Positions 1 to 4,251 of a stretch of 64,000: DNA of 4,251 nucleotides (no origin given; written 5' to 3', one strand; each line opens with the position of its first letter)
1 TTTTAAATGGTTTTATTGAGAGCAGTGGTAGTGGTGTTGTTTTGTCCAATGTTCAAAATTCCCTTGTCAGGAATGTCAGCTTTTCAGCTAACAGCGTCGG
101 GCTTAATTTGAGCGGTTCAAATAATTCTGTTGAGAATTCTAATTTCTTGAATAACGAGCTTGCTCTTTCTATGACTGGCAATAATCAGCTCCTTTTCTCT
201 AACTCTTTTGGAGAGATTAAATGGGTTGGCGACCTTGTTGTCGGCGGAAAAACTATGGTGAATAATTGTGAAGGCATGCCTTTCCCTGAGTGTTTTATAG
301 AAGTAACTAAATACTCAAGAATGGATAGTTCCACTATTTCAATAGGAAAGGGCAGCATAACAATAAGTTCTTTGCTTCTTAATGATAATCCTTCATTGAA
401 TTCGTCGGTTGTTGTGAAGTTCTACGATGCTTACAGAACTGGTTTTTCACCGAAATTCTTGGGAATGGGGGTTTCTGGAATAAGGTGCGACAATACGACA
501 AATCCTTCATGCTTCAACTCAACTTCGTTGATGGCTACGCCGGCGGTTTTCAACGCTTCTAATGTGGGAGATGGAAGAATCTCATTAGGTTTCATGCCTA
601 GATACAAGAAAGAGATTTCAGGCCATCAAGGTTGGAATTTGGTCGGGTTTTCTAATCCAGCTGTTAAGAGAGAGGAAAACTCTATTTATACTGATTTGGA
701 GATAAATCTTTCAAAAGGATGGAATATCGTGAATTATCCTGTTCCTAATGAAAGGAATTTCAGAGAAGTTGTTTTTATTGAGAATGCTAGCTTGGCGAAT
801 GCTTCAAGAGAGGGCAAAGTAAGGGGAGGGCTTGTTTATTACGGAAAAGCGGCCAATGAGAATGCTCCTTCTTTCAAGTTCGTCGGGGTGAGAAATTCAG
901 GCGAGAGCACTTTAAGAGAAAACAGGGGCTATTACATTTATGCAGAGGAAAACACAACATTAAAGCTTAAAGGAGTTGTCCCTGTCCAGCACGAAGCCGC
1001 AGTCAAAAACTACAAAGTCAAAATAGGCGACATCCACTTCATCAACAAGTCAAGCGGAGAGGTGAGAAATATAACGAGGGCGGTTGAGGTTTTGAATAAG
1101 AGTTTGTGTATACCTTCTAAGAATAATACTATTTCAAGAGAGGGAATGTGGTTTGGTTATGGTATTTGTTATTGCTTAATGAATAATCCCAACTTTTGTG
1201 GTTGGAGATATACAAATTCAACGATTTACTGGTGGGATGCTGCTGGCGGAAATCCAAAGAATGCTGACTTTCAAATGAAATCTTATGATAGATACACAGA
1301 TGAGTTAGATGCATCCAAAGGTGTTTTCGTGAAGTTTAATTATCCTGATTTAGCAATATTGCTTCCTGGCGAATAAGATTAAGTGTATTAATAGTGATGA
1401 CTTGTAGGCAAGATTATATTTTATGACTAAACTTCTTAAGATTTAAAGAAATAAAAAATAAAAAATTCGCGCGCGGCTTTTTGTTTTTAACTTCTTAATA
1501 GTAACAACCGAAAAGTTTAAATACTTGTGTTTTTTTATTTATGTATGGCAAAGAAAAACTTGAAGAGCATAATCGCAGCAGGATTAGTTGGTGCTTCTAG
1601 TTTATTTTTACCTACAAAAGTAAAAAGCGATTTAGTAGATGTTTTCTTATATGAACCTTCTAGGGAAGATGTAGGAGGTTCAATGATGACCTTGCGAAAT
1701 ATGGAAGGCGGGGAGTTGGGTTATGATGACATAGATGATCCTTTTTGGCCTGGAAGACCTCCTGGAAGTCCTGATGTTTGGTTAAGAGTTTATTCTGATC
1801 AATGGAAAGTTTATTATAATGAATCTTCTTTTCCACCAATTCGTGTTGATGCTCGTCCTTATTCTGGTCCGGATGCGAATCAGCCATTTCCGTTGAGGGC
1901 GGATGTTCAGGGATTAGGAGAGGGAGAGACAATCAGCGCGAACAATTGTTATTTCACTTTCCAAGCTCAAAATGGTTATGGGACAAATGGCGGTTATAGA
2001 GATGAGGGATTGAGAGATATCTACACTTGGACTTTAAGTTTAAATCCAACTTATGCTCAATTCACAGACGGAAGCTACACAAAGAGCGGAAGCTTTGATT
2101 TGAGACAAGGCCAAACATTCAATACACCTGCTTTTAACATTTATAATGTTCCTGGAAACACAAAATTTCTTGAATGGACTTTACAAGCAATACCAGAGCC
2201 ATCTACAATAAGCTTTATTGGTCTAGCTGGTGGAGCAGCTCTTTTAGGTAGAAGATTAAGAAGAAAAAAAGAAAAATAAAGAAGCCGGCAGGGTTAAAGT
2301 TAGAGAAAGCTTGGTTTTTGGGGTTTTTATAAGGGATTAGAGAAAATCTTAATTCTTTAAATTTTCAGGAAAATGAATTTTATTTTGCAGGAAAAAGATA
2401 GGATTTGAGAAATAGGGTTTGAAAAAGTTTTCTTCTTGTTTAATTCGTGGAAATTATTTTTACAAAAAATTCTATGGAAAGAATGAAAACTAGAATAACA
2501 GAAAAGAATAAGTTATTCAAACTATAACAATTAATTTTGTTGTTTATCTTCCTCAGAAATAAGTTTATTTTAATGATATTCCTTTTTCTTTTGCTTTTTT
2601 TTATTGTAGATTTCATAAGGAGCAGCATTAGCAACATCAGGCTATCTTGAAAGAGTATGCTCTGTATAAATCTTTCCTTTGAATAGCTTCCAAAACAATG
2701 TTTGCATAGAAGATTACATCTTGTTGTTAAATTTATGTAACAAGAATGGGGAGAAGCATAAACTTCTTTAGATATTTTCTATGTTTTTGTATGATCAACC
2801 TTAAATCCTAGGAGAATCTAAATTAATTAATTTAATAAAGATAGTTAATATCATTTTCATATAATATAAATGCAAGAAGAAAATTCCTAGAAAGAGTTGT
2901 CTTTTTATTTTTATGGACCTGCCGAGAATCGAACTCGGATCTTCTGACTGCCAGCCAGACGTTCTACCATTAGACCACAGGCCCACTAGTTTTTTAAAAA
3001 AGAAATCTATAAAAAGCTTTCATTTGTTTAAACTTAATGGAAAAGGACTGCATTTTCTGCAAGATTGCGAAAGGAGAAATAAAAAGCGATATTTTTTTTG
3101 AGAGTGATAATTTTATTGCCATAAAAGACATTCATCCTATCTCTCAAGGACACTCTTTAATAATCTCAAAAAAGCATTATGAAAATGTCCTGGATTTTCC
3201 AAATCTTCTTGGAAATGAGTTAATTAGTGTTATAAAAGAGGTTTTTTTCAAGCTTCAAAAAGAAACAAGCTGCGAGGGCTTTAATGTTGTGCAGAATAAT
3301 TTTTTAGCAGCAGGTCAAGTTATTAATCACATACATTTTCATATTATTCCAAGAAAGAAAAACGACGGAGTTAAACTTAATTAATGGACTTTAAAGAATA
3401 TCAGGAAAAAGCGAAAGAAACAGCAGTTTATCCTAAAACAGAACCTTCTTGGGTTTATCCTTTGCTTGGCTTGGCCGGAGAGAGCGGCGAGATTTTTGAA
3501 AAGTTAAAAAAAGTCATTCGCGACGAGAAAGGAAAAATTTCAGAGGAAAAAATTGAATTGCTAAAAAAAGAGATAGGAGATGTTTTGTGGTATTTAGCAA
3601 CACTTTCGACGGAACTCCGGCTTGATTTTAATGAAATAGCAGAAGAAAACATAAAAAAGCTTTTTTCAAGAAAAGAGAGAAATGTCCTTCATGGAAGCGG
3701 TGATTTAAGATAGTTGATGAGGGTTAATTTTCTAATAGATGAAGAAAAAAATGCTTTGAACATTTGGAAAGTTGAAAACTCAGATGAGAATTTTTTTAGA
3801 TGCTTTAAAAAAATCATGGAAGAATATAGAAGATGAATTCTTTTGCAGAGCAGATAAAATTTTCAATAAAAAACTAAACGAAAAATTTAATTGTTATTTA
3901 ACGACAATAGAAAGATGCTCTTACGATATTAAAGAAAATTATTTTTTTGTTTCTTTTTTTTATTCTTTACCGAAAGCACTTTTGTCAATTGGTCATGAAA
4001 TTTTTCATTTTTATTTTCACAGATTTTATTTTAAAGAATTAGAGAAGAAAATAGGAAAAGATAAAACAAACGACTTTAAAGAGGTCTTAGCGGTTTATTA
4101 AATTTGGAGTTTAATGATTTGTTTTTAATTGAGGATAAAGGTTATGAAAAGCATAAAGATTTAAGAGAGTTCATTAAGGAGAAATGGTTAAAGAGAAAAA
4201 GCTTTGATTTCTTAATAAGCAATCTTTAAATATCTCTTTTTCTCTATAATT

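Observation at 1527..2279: PEP-CTERM-like sorting signal in an archaeal genome context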

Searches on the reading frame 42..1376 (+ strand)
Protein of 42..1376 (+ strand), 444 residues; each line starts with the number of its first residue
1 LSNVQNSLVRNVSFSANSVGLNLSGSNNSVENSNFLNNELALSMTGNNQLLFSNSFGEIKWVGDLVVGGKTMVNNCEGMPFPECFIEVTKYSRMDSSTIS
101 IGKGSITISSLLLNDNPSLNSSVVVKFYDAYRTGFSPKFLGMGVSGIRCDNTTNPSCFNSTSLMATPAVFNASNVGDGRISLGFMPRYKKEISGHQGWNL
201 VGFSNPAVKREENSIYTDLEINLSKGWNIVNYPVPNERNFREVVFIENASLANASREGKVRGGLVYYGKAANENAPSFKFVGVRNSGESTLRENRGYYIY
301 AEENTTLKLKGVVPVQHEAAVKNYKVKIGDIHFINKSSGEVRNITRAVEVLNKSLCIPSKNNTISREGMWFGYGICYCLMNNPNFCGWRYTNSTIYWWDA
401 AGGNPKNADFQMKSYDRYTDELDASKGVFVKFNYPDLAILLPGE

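Call 3: search_protein_families(library=ncbifam, proteins=[window:42-1376:+], max_evalue=1)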
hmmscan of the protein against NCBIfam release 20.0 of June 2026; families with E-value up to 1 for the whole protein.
window:42-1376:+ (444 aa): 0 families

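Call 4: search_protein_families(library=pfam, proteins=[window:42-1376:+], max_evalue=1)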
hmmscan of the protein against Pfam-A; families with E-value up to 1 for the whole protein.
window:42-1376:+ (444 aa): 0 families

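Call 83: find_homologous_proteins(query=window:42-1376:+, max_evalue=0.00001)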
Query window:42-1376:+ (444 aa): 2 proteins with E <= 0.00001 among 5082 candidates.
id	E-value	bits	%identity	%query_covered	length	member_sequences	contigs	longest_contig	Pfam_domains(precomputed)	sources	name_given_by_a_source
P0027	8.3e-298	1005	100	100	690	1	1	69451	PF03382.21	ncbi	ncbi:MAG: BspA family leucine-rich repeat surface protein, partial [Candidatus Pacearchaeota archaeo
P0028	1.0e-172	593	61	100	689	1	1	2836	PF07581.18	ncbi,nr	ncbi:MAG: hypothetical protein N3D20_03310, partial [Candidatus Pacearchaeota archaeon]|nr:hypotheti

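Call 99: search_protein_families(library=pfam, proteins=[P0027], max_evalue=0.01)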
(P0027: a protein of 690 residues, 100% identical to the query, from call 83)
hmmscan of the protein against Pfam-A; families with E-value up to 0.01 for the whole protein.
P0027 (690 aa): 2 families
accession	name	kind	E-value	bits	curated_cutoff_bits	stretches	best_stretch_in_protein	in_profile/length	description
PF03382.20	DUF285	-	2.4e-40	137.4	25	1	1-107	5-108/120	Mycoplasma protein of unknown function, DUF285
PF05048.19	NosD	-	0.00022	21.2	23.6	1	191-302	53-169/212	Periplasmic copper-binding protein (NosD)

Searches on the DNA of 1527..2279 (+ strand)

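Call 65: search_rna_families(sources=[L013, L015], threshold=evalue, max_evalue=0.01)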
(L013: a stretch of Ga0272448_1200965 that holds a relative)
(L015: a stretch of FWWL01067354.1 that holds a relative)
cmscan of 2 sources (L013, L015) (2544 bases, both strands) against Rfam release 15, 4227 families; matches with E-value up to 0.01: 0.
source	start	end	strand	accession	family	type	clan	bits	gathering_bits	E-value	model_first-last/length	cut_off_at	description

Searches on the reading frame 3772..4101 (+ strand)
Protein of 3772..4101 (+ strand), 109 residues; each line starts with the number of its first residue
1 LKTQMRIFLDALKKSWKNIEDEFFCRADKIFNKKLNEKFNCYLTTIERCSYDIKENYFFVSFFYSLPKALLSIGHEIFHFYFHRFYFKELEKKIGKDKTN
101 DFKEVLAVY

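Call 87: search_protein_families(library=ncbifam, proteins=[window:3772-4101:+], max_evalue=0.001)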
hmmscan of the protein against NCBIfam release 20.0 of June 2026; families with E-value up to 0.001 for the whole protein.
window:3772-4101:+ (109 aa): 0 families

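Call 99: search_protein_families(library=pfam, proteins=[window:3772-4101:+], max_evalue=0.01)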
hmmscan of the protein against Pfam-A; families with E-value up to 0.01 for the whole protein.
window:3772-4101:+ (109 aa): 0 families
